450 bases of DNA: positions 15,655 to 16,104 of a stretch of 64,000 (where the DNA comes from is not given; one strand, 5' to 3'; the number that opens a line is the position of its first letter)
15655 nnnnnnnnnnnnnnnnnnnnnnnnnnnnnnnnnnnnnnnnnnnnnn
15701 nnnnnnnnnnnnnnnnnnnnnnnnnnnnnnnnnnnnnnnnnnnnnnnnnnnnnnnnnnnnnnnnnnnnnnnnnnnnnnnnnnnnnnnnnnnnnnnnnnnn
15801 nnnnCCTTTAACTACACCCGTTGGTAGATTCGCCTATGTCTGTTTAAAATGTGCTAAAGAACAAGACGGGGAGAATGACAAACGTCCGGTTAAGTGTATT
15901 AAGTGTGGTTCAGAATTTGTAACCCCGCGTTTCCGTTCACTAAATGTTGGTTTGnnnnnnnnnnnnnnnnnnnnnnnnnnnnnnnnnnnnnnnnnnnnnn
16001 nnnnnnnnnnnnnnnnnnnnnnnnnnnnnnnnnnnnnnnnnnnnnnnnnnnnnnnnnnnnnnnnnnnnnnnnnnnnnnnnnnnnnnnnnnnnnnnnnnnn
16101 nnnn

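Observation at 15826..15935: Zinc-ribbon-like CxxC-x13-CxxC insertion inside isocitrate dehydrogenase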

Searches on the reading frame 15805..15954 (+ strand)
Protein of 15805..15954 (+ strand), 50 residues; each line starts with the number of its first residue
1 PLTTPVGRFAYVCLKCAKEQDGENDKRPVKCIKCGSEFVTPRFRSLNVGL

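Call 16: find_related_loci(query=A1, collection=genome_contigs, flank=4000)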
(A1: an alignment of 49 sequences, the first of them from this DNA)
Query A1 (36 aa) in genome_contigs; peptide patterns used: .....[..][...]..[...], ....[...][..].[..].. (x = any residue, [..] = any of these).
102 stretches matched a pattern; 82 encode a relative of the query (tblastn E <= 1e-3); the best 80 are kept; 80 distinct loci.
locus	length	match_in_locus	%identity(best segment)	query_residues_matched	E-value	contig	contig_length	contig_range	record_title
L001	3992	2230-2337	78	1-36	5e-16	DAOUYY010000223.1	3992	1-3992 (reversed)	MAG TPA_asm: Candidatus Neomarinimicrobiota bacterium isolate CSMAG_939 CSMAG_939_k141_2497474_length_3992_cov_6.9424, w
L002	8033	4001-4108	75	1-36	8e-16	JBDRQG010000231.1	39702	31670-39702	MAG: bacterium isolate MEGAHIT-group-2.34 k141_1322999, whole genome shotgun sequence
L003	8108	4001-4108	75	1-36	7e-16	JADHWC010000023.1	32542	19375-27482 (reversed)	MAG: Candidatus Neomarinimicrobiota bacterium isolate BS750m-G17 BS-750m-C1558, whole genome shotgun sequence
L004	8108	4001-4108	78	1-36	1e-15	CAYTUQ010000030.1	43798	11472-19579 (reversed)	MAG TPA_asm: uncultured bacterium isolate binchicken_co262_234 genome assembly, contig: NODE_680_length_43798_cov_23.201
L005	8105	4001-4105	77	2-36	1e-15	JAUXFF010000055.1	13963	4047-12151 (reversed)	MAG: Candidatus Cloacimonadota bacterium isolate CSMAG_2896 CSMAG_2896_k117_4073989_length_13963_cov_19.0000, whole geno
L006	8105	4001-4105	80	2-36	2e-15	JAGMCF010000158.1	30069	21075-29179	MAG: Candidatus Cloacimonadota bacterium isolate RS_16_45 ZL425.bin.45.fa_158, whole genome shotgun sequence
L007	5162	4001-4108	75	1-36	3e-15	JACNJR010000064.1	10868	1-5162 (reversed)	MAG: Candidatus Cloacimonadota bacterium isolate NIOZ-UU4 NIOZ-UU_NODE_7568_length_10868_cov_8.52714, whole genome shotg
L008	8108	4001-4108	72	1-36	6e-15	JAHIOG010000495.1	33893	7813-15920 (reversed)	MAG: bacterium isolate KR13_S3.mb.119 KR13_S3.mb.119_k141_458604, whole genome shotgun sequence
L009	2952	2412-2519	72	1-36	7e-15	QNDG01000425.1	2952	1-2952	MAG: candidate division KSB1 bacterium isolate B43_G9 B43_Guay9_scaffold_84153, whole genome shotgun sequence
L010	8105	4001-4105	71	2-36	7e-15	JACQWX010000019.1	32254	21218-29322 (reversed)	MAG: Elusimicrobia bacterium isolate NC_groundwater_1500_Pr4_B-0.1um_67_5 SR1-18-B1_scaffold_122151, whole genome shotgu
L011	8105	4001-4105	74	2-36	7e-15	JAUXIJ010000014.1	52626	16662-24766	MAG: Candidatus Cloacimonadota bacterium isolate CSMAG_2978 CSMAG_2978_k119_1011002_length_52626_cov_9.9966, whole genom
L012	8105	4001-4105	77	2-36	6e-15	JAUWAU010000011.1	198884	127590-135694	MAG: Armatimonadota bacterium isolate CSMAG_1302 CSMAG_1302_k141_102059_length_198884_cov_28.2426, whole genome shotgun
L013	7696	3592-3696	77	2-36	1e-14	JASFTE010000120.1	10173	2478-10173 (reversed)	MAG: Armatimonadota bacterium isolate D1103U20metaG_Bin_143 D1103U20metaG_FD_scaffold_2094_c1, whole genome shotgun sequ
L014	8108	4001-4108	69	1-36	9e-15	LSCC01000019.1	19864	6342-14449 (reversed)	Marinimicrobia bacterium TCS52 contig19, whole genome shotgun sequence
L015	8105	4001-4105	71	2-36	2e-14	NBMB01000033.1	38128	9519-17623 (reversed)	MAG: Candidatus Cloacimonetes bacterium 4572_55 ex4572_55_scaffold_228, whole genome shotgun sequence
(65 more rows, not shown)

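Call 20: find_homologous_proteins(query=A2, max_evalue=10)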
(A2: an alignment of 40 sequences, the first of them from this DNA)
Query A2 (40 sequences): 37 candidates shared short words with the query, none scored E <= 10.

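Call 39: search_solved_structures(query=A1, max_evalue=10, show_alignments=3)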
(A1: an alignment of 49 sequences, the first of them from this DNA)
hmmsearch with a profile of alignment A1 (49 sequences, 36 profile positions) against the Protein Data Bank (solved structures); distinct sequences matched with E-value up to 10: 79 (the best 60 are shown).
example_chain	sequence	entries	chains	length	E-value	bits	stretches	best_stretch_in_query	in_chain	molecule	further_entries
5v3m_C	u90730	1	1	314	1.6e-15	59.8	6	13-32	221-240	Zinc finger protein 568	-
5wjq_D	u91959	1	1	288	4.2e-14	55.3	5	13-32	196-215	Zinc finger protein 568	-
5v3j_E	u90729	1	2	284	9.8e-13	50.9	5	13-32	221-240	Zinc finger protein 568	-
2i13_A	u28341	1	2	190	5.7e-10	42.1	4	10-31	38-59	Aart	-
8sss_A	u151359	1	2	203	5.5e-06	29.3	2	14-33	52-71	Transcriptional repressor CTCF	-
8sst_A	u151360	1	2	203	6.6e-06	29.1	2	14-33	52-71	Transcriptional repressor CTCF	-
5v3g_D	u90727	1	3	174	0.00012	25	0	13-29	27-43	PR domain zinc finger protein 9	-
2lvr_A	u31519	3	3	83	0.00014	24.8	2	16-32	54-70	Zinc finger and BTB domain-containing protein 17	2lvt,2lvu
1x6e_A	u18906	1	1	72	0.00031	23.7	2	13-31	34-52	Zinc finger protein 24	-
1mey_C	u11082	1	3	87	0.0006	22.8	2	11-31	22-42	CONSENSUS ZINC FINGER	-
5egb_A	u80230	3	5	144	0.00091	22.2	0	13-29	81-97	Histone-lysine N-methyltransferase PRDM9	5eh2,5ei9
7mc1_A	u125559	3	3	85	0.0011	22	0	16-32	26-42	Isoform 2 of Zinc finger and BTB domain-containing protein 17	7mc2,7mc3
5t0u_A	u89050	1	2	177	0.0031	20.5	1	14-33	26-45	Transcriptional repressor CTCF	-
5yef_A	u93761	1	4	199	0.0097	19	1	14-33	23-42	Transcriptional repressor CTCF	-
2en2_A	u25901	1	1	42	0.014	18.4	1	16-32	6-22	B-cell lymphoma 6 protein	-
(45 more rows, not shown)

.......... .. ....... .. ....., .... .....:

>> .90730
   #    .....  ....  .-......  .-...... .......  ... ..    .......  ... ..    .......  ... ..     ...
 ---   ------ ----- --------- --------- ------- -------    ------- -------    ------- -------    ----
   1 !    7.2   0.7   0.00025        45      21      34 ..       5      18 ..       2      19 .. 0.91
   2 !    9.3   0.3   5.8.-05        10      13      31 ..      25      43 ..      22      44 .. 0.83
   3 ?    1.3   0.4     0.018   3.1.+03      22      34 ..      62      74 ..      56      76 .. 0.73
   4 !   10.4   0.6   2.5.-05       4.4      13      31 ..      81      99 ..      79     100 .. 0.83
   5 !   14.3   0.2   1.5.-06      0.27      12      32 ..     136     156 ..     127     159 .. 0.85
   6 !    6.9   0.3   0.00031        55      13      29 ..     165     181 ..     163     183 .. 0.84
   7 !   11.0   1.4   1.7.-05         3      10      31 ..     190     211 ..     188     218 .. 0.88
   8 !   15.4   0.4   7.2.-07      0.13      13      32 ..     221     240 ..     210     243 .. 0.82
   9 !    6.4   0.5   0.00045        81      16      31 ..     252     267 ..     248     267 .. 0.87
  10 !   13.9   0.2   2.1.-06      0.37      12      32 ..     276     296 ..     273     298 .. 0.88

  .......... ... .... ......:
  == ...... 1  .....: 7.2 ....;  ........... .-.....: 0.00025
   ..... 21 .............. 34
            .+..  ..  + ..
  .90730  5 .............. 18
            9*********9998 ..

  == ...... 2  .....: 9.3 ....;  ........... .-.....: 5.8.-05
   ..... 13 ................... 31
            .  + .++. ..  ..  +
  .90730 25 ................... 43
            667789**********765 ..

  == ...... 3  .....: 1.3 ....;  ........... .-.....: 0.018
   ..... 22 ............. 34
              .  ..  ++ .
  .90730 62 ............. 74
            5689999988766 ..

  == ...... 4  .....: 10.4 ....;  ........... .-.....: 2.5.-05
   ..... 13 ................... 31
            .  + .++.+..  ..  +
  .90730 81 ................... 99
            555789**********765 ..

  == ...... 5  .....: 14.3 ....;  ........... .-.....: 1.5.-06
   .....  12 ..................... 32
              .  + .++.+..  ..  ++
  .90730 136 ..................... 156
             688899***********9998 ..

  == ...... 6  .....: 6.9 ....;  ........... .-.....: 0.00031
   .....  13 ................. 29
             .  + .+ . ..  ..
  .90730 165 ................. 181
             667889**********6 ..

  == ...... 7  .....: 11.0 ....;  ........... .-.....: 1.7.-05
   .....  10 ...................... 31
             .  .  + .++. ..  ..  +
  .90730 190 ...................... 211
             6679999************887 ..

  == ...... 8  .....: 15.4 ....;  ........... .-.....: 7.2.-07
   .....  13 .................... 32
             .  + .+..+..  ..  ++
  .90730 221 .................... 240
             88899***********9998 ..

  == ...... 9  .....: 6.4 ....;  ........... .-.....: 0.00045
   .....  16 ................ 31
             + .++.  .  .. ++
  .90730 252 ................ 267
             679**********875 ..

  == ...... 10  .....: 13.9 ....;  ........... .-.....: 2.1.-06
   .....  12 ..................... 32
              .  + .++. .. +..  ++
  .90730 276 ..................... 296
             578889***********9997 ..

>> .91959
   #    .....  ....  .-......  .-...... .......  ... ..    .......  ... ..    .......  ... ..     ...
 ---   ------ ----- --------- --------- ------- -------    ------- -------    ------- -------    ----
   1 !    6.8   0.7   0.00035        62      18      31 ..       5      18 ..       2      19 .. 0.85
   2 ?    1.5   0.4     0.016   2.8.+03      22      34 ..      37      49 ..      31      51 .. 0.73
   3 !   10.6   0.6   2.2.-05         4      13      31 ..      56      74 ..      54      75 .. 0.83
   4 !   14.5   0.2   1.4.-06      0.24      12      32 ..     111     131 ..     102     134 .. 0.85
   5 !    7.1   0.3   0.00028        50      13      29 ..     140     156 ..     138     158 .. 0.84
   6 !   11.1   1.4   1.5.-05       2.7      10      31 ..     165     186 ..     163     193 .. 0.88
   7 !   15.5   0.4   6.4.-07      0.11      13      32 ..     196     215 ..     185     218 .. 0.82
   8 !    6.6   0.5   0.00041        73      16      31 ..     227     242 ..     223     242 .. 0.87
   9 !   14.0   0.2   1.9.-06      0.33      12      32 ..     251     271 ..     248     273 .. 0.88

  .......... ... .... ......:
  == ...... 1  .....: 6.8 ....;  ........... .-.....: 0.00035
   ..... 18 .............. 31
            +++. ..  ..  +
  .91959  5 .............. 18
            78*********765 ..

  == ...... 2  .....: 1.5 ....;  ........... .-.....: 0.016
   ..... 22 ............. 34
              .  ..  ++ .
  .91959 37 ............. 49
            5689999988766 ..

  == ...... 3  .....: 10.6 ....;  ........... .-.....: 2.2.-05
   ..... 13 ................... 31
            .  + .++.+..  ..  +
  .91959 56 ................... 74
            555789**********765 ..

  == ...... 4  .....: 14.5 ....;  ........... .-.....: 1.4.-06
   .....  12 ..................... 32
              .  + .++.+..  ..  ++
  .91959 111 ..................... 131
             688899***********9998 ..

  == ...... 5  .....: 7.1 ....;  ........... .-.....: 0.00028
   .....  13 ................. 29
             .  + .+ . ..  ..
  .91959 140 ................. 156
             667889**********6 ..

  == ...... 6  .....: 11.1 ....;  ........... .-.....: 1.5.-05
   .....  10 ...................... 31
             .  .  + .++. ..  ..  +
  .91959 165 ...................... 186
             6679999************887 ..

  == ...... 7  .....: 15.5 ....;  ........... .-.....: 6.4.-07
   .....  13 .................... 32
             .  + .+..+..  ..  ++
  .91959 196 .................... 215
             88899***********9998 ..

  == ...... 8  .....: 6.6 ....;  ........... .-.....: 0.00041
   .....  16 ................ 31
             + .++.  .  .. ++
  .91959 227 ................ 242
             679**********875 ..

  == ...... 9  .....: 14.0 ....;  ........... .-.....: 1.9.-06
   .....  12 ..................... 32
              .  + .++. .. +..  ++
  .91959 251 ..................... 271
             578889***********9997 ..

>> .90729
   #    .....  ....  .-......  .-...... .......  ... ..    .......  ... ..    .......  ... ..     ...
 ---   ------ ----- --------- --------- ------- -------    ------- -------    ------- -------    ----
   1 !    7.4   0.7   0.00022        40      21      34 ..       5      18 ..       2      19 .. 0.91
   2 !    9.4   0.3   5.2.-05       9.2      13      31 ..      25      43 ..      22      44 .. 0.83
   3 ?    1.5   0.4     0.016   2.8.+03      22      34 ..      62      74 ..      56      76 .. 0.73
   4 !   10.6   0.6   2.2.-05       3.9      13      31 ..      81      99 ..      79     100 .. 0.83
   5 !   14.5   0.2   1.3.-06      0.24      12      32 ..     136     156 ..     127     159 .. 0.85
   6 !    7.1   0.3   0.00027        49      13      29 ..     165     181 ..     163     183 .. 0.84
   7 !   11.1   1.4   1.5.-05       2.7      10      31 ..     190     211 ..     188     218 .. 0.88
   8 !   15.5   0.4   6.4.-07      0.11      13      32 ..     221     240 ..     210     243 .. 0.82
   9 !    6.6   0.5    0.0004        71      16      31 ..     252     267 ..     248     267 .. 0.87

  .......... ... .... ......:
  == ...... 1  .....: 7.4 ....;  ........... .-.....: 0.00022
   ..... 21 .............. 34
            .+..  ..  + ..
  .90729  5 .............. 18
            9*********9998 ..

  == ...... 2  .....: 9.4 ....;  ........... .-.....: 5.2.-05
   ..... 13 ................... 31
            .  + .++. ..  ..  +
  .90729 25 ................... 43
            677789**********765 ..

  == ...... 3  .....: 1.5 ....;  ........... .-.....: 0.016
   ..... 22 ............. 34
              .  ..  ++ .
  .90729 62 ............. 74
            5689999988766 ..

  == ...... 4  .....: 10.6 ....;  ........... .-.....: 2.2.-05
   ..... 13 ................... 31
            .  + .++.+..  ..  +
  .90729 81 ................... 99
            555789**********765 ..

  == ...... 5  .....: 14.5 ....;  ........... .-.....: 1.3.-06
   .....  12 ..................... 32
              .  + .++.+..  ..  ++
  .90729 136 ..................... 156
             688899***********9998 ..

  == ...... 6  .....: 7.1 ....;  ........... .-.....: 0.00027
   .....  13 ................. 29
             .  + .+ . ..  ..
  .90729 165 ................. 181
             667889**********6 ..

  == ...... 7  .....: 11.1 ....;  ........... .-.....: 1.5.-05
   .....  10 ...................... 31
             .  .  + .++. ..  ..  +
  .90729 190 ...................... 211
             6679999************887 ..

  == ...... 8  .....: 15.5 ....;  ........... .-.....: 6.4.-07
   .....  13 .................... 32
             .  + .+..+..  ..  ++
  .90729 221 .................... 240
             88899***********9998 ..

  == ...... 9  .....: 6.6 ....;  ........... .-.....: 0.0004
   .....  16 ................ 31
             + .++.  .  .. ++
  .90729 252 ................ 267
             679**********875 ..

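Call 41: predict_structure(alignment_id=A4)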
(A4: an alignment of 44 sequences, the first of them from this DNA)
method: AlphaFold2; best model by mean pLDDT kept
length: 50 residues; sequences in the alignment: 44
mean_pLDDT: 73.0   pTM: 0.51
mean pLDDT of the five models: 73.0, 72.9, 72.4, 69.3, 67.6
residues with pLDDT >= 90: 1; 70-90: 33; 50-70: 5; < 50: 11
segments of 3 or more residues with pLDDT < 50: 1-5, 45-50
pLDDT, mean of each block of 10 residues (from residue 1): 56 85 82 86 56
secondary structure, 60 per line:
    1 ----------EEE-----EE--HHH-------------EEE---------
elements in order: E11-13 E39-41

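Call 62: search_protein_families(library=pfam, alignment_id=A2, max_evalue=10)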
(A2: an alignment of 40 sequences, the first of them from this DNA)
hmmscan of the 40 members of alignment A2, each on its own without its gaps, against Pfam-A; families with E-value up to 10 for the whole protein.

A. member 1, seq(40 aa): 18 families
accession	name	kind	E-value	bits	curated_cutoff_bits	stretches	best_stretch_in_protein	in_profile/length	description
PF01667.23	Ribosomal_S27e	-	0.0033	17.5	24.5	1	8-37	10-40/55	Ribosomal protein S27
PF08274.17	Zn_Ribbon_YjdM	-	0.0054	17.1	30.8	1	25-33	4-12/30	PhnA Zinc-Ribbon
PF23550.1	zf_Tbcl_Rhp7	-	0.0083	16.1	27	2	6-16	28-38/39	DNA repair protein rhp7 treble clef domain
PF03604.18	Zn_ribbon_RPAB4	-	0.011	15.9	24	1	6-30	1-24/32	DNA directed RNA polymerase, 7 kDa subunit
PF13465.12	zf-H2C2_2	-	0.014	16.1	40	1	21-35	12-26/26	Zinc-finger double domain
PF01286.23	XPA_N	-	0.014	15.9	27.1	1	25-34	3-12/32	XPA protein N-terminal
PF17283.8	Zn_ribbon_SprT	-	0.02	15.3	28.1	1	3-31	2-32/38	SprT-like zinc ribbon domain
PF24445.1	DUF7564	-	0.022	15.6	32.2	1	24-36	6-18/76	Family of unknown function (DUF7564)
PF22289.1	DmmA-like_C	-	0.023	15.1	27.4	1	7-32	3-27/44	Dimethylamine monooxygenase subunit DmmA-like, C-terminal domain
PF01096.23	Zn_ribbon_TFIIS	-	0.03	14.6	21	2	24-33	29-38/39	Transcription factor S-II (TFIIS)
PF09723.15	Zn_ribbon_8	-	0.034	14.6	34.4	1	4-32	4-35/41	Zinc ribbon domain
PF24444.1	DUF7563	-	0.041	13.8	27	2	25-39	3-16/39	Family of unknown function (DUF7563)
PF08792.16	A2L_zn_ribbon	-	0.097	12.8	22.9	1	26-33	24-31/33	A2L zinc ribbon domain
PF09538.15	FYDLN_acid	-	0.11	13.7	23.9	1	20-36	23-39/105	Protein of unknown function (FYDLN_acid)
PF01155.25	HypA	-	0.13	12.8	28.9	1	6-34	71-97/112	Hydrogenase/urease nickel incorporation, metallochaperone, hypA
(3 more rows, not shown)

B. families by the number of members that match (of 40 scanned): 67 families (the first 25 are shown)
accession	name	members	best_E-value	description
PF09723.15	Zn_ribbon_8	29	0.00065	Zinc ribbon domain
PF17283.8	Zn_ribbon_SprT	21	0.00021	SprT-like zinc ribbon domain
PF23470.1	Zn_ribbon_PF0610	18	0.0022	PF0610 rubredoxin-like zinc beta-ribbon domain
PF08274.17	Zn_Ribbon_YjdM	18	0.0054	PhnA Zinc-Ribbon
PF24444.1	DUF7563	17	0.00069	Family of unknown function (DUF7563)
PF18547.6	HalOD2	15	0.0088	Halobacterial output domain 2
PF13465.12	zf-H2C2_2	14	0.0017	Zinc-finger double domain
PF23550.1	zf_Tbcl_Rhp7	14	0.0047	DNA repair protein rhp7 treble clef domain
PF23165.1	zf-C2H2_FBX41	11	0.00057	F-box only protein 41 C2H2 zinc finger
PF01096.23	Zn_ribbon_TFIIS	11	0.014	Transcription factor S-II (TFIIS)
PF08792.16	A2L_zn_ribbon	9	0.0039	A2L zinc ribbon domain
PF01155.25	HypA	8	0.0035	Hydrogenase/urease nickel incorporation, metallochaperone, hypA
PF01286.23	XPA_N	7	0.0091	XPA protein N-terminal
PF01342.26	SAND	7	0.017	SAND domain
PF19134.6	DUF5817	7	0.021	Domain of unknown function (DUF5817)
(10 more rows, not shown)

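Call 65: fold_search(model_id=the predicted structure, library=pdb)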
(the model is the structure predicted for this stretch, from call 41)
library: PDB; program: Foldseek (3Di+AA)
matches with E <= 10: 179; with E <= 0.001: 0
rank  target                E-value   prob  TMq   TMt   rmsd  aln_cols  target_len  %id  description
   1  5g5l_L                7.1e-02  0.89  0.50  0.57   3.4        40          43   28  RNA polymerase I-Rrn3 complex at 4.8 A resolution (released 2016-07-27)
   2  7z0h_L                1.5e-01  0.90  0.55  0.55   3.2        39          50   23  Structure of yeast RNA Polymerase III-Ty1 integrase complex at 2.6 A (focus subunit AC40). (released 2023-04-05)
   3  1k83_L                2.2e-01  0.80  0.55  0.60   3.3        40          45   22  Crystal Structure of Yeast RNA Polymerase II Complexed with the Inhibitor Alpha Amanitin (released 2002-02-13)
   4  5oik_L                2.3e-01  0.77  0.56  0.61   5.1        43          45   21  Structure of an RNA polymerase II-DSIF transcription elongation complex (released 2017-09-13)
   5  3fki_L                2.5e-01  0.63  0.51  0.54   3.4        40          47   22  12-Subunit RNA Polymerase II Refined with Zn-SAD data (released 2009-03-10)
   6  1s7g_E                2.7e-01  0.66  0.48  0.11   4.2        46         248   30  Structural Basis for the Mechanism and Regulation of Sir2 Enzymes (released 2004-03-23)
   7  5xog_L                2.9e-01  0.69  0.52  0.57   3.5        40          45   28  RNA Polymerase II elongation complex bound with Spt5 KOW5 and Elf1 (released 2017-08-16)
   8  1yc2_E                3.4e-01  0.60  0.48  0.11   4.1        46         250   30  Sir2Af2-NAD-ADPribose-nicotinamide (released 2005-03-29)
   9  6ted_L                3.4e-01  0.54  0.51  0.54   4.2        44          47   25  Structure of complete, activated transcription complex Pol II-DSIF-PAF-SPT6 uncovers allosteric elongation activation  (released 2020-07-22)
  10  2ayj_MODEL_1_A        3.6e-01  0.33  0.48  0.44   6.4        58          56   28  Solution structure of 50S ribosomal protein L40e from Sulfolobus solfataricus (released 2006-08-22)
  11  8x7t_F                3.9e-01  0.44  0.42  0.04   5.1        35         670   34  MCM in the Apo state. (released 2024-01-17)
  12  8x7t_D                4.2e-01  0.44  0.47  0.04   5.1        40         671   30  MCM in the Apo state. (released 2024-01-17)
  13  2gmg_MODEL_1_A        4.2e-01  0.41  0.44  0.24   2.5        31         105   32  Solution NMR Structure of protein PF0610 from Pyrococcus furiosus, Northeast Structural Genomics Consortium Ta (released 2006-11-28)
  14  4ywm_A                4.5e-01  0.66  0.49  0.11   4.6        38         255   26  Pyrococcus furiosus MCM N-terminal domain beta-turn triple mutant pentameric ring (released 2015-09-23)
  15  1i50_L                4.5e-01  0.60  0.54  0.58   3.3        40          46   22  RNA POLYMERASE II CRYSTAL FORM II AT 2.8 A RESOLUTION (released 2001-04-23)
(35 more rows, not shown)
